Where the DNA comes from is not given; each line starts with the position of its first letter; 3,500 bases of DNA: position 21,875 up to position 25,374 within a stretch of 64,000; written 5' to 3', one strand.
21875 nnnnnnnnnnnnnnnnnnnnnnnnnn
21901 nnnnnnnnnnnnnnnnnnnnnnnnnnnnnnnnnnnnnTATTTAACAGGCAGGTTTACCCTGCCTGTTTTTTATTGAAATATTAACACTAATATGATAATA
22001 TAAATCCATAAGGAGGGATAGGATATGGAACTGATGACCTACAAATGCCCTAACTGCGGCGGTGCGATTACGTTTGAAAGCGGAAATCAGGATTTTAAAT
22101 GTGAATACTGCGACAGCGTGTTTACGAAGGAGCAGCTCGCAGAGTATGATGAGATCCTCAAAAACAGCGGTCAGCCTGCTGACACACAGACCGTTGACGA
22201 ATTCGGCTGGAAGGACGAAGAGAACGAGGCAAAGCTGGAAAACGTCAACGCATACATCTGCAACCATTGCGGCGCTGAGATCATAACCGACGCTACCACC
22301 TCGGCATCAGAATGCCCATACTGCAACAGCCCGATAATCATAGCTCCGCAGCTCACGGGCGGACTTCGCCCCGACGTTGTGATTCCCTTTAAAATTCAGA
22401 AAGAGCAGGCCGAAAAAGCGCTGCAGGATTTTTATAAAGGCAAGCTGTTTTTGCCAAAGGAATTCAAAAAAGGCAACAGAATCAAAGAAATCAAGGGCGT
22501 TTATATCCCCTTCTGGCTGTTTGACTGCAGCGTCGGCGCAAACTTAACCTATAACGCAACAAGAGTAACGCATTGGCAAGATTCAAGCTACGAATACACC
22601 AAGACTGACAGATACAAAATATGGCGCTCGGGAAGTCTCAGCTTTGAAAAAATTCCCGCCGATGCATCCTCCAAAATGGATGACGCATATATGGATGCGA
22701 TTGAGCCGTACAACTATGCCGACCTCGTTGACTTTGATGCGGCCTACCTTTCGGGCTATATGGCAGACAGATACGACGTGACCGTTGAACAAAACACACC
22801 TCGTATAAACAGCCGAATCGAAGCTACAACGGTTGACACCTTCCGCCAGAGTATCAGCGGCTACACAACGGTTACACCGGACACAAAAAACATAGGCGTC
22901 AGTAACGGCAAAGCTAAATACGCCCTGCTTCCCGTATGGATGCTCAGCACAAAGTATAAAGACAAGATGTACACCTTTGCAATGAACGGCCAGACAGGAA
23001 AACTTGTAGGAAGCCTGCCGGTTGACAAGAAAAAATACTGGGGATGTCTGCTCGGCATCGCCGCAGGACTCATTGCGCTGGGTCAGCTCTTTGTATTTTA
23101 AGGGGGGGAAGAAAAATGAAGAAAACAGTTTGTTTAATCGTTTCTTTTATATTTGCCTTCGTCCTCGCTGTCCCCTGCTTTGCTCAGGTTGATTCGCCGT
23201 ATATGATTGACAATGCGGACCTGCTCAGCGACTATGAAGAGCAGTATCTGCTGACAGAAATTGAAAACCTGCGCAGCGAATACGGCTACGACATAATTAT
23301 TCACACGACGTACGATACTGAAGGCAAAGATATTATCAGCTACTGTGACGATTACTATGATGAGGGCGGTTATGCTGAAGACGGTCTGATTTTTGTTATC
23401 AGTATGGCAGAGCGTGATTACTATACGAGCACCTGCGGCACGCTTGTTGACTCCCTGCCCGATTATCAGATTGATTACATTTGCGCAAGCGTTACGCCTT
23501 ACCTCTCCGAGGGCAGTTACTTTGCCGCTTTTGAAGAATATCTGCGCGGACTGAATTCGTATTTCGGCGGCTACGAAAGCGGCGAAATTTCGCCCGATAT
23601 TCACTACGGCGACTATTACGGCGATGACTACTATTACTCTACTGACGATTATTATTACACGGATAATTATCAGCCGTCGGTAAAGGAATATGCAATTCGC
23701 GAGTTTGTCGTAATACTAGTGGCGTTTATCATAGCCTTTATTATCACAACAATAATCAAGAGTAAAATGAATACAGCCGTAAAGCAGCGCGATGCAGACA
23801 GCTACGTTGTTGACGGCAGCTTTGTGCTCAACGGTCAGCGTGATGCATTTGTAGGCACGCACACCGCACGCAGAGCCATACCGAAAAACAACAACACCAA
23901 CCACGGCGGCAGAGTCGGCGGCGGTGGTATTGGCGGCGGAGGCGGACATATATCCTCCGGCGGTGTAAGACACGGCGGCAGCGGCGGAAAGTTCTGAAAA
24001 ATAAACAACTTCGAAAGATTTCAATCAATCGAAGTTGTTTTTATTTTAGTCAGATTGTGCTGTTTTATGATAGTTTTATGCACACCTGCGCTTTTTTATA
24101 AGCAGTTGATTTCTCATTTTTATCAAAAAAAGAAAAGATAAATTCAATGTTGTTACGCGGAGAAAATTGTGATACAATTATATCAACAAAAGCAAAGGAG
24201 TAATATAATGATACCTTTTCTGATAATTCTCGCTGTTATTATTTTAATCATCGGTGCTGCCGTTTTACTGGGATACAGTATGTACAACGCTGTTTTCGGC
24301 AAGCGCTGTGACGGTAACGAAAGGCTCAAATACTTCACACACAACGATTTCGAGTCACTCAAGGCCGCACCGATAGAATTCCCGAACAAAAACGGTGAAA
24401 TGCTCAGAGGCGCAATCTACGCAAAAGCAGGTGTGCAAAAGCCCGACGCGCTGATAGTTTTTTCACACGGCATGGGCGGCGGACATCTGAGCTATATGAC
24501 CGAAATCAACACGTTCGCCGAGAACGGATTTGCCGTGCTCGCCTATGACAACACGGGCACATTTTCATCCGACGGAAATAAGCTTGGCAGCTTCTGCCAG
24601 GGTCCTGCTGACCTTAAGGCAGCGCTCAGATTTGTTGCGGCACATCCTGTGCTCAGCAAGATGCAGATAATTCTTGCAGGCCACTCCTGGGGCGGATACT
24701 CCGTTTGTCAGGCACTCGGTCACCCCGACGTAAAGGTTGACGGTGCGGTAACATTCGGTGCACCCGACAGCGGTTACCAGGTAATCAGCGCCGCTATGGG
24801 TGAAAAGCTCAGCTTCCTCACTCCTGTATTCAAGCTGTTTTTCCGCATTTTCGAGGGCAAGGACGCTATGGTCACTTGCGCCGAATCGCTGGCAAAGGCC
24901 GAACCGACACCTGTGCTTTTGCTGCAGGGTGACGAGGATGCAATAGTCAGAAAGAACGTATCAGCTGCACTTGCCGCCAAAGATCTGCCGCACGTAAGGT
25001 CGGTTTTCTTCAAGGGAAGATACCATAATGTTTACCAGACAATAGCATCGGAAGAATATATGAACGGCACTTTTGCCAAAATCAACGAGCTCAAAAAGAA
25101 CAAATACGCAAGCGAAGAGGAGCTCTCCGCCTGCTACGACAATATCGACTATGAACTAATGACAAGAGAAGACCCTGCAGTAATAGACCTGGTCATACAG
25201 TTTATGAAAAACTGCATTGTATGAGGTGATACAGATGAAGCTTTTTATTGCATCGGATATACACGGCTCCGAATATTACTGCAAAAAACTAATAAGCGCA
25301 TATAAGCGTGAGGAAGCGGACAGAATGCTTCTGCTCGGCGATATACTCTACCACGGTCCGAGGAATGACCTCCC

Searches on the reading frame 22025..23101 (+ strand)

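Call 88: search_protein_families(library=pfam, proteins=[window:22025-23101:+], max_evalue=0.001)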
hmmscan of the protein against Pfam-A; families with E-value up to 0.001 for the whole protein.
window:22025-23101:+ (358 aa): 2 families
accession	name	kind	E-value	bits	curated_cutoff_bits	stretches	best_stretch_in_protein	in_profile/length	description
PF06221.18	zf-C2HC5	-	0.00029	21.2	25.8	0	76-108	17-48/54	Putative zinc finger motif, C2HC5-type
PF08271.17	Zn_Ribbon_TF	-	0.00038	20.4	29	1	6-35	1-31/43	TFIIB zinc-binding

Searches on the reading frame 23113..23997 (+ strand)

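Call 88: search_protein_families(library=pfam, proteins=[window:23113-23997:+], max_evalue=0.001)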
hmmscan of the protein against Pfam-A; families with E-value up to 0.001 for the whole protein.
window:23113-23997:+ (294 aa): 1 family
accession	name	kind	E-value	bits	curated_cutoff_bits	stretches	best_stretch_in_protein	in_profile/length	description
PF04536.20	TPM_phosphatase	-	4.3e-23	82.1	22.1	1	32-149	2-124/125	TPM domain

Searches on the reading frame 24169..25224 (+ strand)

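Call 88: search_protein_families(library=pfam, proteins=[window:24169-25224:+], max_evalue=0.001)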
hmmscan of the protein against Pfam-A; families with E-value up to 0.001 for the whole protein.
window:24169-25224:+ (351 aa): 8 families
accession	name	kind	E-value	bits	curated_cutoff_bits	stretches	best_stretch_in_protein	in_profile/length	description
PF12146.15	Hydrolase_4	-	3.8e-19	69.4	27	1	90-198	1-109/239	Serine aminopeptidase, S33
PF00561.26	Abhydrolase_1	-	2.1e-14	54.2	25.8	1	95-204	2-108/245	alpha/beta hydrolase fold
PF12697.13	Abhydrolase_6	-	4.2e-09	37.8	26.3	1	96-229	1-113/217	Alpha/beta hydrolase family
PF02129.25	Peptidase_S15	-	1.7e-06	28.4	23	1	108-200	46-130/262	X-Pro dipeptidyl-peptidase (S15 family)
PF00326.27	Peptidase_S9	-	2.5e-06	27.6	22.6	1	108-187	2-87/213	Prolyl oligopeptidase family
PF20434.5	BD-FAE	-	0.0002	21.4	26.8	0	83-177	3-101/215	BD-FAE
PF03403.19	PAF-AH_p_II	-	0.00028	20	20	0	95-126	102-133/372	Platelet-activating factor acetylhydrolase, isoform II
PF20408.4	Abhydrolase_11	-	0.0005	20.3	27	0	93-199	2-108/193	Alpha/beta hydrolase domain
